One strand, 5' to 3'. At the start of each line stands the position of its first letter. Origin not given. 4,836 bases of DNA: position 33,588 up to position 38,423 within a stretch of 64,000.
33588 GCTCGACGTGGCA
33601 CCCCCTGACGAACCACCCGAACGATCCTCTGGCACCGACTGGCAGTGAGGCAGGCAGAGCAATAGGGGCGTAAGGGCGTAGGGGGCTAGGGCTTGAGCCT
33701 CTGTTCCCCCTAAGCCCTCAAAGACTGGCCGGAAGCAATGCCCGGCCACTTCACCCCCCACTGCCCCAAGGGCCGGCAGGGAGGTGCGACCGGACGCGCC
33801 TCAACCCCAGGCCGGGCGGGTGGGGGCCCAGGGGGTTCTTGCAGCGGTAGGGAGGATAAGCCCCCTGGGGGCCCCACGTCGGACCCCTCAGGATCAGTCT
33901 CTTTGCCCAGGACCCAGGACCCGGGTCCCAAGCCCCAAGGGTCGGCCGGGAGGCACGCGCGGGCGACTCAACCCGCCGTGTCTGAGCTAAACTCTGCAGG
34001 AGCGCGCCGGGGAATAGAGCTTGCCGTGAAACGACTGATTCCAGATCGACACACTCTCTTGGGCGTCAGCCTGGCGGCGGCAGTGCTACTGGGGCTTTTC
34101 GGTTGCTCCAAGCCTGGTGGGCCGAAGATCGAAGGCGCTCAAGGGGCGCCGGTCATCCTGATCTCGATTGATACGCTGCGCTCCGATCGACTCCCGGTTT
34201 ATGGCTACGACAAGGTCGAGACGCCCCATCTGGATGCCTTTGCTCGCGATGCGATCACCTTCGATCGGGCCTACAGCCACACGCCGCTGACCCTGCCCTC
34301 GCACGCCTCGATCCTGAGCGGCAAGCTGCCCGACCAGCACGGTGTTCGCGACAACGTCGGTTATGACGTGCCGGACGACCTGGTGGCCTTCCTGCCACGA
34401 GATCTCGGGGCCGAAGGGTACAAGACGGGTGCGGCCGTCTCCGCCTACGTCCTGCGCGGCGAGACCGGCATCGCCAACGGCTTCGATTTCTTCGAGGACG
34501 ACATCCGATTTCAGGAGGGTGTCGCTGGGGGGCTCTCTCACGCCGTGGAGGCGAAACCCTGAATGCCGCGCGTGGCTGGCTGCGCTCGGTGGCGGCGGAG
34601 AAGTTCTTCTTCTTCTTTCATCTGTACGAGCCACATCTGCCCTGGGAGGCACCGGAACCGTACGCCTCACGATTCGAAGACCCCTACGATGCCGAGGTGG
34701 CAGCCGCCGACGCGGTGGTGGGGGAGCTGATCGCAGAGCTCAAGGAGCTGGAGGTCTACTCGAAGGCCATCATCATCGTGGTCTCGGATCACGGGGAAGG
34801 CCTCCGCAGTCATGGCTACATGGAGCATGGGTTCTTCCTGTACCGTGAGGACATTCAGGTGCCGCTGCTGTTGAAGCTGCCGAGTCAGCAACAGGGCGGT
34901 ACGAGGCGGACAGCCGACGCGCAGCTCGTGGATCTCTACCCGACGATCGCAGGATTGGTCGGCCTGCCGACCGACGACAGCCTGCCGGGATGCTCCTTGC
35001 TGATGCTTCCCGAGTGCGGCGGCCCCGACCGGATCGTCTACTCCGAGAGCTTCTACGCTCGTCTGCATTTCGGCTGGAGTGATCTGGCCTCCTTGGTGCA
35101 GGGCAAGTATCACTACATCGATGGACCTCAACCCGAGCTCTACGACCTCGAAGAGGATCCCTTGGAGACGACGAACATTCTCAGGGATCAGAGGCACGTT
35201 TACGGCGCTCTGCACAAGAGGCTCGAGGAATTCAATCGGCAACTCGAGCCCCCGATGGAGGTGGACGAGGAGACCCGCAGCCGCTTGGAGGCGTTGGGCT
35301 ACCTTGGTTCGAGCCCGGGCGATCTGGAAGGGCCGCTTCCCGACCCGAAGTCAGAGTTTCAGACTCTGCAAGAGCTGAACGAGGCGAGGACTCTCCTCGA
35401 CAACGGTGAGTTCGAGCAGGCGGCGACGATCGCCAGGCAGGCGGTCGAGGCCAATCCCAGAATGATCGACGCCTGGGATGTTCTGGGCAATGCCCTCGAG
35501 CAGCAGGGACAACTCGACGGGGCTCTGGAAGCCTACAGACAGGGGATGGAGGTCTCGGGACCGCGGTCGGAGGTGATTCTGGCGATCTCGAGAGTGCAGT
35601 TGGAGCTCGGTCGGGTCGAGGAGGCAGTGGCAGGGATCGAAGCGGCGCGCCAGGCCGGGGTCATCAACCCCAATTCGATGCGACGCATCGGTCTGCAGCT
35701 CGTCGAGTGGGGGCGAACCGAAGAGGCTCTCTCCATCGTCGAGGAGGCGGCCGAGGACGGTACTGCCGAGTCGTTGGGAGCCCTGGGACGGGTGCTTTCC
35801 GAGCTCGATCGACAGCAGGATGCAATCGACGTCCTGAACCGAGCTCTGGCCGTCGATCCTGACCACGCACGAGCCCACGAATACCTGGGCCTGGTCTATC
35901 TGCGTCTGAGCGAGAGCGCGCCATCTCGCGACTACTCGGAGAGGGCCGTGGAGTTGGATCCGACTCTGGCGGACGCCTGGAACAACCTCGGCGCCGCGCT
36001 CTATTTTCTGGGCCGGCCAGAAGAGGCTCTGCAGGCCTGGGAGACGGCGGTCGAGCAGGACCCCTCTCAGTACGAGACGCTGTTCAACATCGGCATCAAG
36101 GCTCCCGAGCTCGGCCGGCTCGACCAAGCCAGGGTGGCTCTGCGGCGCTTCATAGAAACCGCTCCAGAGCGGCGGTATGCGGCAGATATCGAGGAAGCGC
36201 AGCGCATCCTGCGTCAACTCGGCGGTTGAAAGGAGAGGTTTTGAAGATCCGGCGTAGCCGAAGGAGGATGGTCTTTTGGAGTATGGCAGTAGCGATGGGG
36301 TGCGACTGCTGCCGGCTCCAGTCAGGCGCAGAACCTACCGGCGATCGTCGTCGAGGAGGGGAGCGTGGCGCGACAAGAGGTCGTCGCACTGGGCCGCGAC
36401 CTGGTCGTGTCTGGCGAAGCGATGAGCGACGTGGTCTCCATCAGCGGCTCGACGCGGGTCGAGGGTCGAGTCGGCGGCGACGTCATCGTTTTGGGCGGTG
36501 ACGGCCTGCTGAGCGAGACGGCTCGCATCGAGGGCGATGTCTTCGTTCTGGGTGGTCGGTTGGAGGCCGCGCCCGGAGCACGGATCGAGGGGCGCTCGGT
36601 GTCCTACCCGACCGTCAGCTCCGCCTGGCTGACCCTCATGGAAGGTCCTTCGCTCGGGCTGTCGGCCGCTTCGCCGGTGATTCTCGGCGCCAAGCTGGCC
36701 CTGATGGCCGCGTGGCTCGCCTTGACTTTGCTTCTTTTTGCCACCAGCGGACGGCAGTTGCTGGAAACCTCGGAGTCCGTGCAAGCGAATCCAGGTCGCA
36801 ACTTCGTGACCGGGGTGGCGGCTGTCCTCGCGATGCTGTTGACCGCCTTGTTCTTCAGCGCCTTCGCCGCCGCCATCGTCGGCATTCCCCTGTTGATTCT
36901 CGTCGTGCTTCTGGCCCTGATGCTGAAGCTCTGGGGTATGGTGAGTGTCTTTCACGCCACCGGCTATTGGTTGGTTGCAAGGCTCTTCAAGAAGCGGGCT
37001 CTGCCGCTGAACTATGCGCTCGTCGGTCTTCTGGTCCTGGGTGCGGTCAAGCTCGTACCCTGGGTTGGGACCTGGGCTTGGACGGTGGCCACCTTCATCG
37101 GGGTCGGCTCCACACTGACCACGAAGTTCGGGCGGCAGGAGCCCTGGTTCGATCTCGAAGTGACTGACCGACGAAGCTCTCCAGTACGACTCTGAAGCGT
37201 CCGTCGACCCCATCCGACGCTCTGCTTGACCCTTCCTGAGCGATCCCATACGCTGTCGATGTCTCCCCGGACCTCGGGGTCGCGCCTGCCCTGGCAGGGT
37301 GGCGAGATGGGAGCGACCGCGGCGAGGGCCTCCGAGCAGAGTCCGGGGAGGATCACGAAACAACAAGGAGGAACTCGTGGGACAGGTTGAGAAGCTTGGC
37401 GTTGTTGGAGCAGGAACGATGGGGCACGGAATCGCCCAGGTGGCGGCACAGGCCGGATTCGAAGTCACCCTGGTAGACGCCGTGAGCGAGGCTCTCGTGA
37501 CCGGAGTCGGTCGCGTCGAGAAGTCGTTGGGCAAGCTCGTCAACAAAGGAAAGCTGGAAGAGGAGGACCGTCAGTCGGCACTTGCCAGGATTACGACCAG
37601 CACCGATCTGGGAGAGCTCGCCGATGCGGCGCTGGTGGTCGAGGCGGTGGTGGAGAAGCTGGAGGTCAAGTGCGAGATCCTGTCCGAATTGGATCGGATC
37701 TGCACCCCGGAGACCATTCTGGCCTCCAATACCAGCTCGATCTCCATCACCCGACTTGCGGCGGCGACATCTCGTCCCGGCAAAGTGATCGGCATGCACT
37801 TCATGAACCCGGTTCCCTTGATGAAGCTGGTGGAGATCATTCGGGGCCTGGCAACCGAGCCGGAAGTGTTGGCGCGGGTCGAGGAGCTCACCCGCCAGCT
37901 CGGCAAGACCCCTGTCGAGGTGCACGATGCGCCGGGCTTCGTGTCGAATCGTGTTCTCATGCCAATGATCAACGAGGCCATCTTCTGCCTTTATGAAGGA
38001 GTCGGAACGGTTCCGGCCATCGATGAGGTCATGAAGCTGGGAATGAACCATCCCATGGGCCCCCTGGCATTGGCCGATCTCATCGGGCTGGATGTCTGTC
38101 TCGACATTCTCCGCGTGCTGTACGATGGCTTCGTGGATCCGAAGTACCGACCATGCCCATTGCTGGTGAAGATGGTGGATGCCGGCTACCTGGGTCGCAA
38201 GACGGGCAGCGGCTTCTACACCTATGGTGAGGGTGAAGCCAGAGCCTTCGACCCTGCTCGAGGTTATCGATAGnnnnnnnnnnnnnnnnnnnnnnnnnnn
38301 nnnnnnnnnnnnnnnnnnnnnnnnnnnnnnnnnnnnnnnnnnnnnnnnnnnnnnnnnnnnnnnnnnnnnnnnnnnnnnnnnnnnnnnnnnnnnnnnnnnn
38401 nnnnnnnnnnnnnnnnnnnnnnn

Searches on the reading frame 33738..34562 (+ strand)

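Call 11: search_protein_families(library=pfam, proteins=[window:33738-34562:+], max_evalue=0.00001)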
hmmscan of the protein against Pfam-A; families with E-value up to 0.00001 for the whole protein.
window:33738-34562:+ (274 aa): 2 families
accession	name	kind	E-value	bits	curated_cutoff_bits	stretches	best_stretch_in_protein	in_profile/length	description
PF00884.28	Sulfatase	-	1.4e-14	54.6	25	1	139-236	3-100/301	Sulfatase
PF01663.27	Phosphodiest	-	2.4e-09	37.7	23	1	139-213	1-72/342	Type I phosphodiesterase / nucleotide pyrophosphatase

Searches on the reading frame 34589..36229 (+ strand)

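Call 11: search_protein_families(library=pfam, proteins=[window:34589-36229:+], max_evalue=0.00001)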
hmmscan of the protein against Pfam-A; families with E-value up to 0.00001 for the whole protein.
window:34589-36229:+ (546 aa): 22 families
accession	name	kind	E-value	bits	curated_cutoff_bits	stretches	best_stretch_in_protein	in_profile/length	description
PF07719.23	TPR_2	-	1.7e-28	96.7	27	1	461-493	1-33/34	Tetratricopeptide repeat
PF00515.34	TPR_1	-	7.5e-26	89.3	27.8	1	461-493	1-33/34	Tetratricopeptide repeat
PF13431.12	TPR_17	-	4.8e-25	86.1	24.4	1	451-482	3-34/34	Tetratricopeptide repeat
PF13181.12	TPR_8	-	8.3e-25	85.2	25.7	0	461-493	1-33/34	Tetratricopeptide repeat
PF13432.12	TPR_16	-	2.2e-23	82.8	32.7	2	263-318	1-56/65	Tetratricopeptide repeat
PF13414.12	TPR_11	-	3.7e-23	81.4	26.8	1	400-440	1-41/42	TPR repeat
PF13428.12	TPR_14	-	2.8e-21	74.3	23.5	0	398-434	6-42/44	Tetratricopeptide repeat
PF00884.28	Sulfatase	-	5.7e-20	72.3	25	1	4-125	163-300/301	Sulfatase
PF14559.12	TPR_19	-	1.4e-18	67.4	25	0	269-318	1-50/68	Tetratricopeptide repeat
PF13424.12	TPR_12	-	1.4e-18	67.2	30.1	1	378-423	27-75/77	Tetratricopeptide repeat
PF13174.12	TPR_6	-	6e-12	45.8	26.3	0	498-527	3-32/33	Tetratricopeptide repeat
PF13371.12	TPR_9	-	1.4e-10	41.5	35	0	436-493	4-61/73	Tetratricopeptide repeat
PF16347.10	SGSH_C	-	3.2e-10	40.8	29.3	1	75-217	3-153/154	N-sulphoglucosamine sulphohydrolase, C-terminal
PF12895.13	ANAPC3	-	5e-10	40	27.2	0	408-485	4-80/82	Anaphase-promoting complex, cyclosome, subunit 3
PF23914.1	TPR_CcmH_CycH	-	6.8e-09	36.2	42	0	457-524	46-116/158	Cytochrome c-type biogenesis protein H TPR domain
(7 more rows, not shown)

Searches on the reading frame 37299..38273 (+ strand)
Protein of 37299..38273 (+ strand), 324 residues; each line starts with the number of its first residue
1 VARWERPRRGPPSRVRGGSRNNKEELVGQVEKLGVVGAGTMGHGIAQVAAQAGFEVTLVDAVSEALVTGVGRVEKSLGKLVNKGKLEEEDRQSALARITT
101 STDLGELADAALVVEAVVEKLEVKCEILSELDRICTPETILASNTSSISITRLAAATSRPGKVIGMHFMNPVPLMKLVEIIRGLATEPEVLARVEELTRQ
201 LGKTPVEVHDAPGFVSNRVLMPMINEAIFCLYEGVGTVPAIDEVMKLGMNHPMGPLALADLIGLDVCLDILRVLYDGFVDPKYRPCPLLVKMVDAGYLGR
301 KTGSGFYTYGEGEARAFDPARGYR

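Call 11: search_protein_families(library=pfam, proteins=[window:37299-38273:+], max_evalue=0.00001)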
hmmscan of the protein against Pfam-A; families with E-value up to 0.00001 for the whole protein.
window:37299-38273:+ (324 aa): 2 families
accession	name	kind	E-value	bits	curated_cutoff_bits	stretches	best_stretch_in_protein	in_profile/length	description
PF02737.24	3HCDH_N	-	3.7e-68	229.4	22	1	32-210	1-179/180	3-hydroxyacyl-CoA dehydrogenase, NAD binding domain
PF00725.27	3HCDH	-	1.5e-35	122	22.1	1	213-309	1-97/97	3-hydroxyacyl-CoA dehydrogenase, C-terminal domain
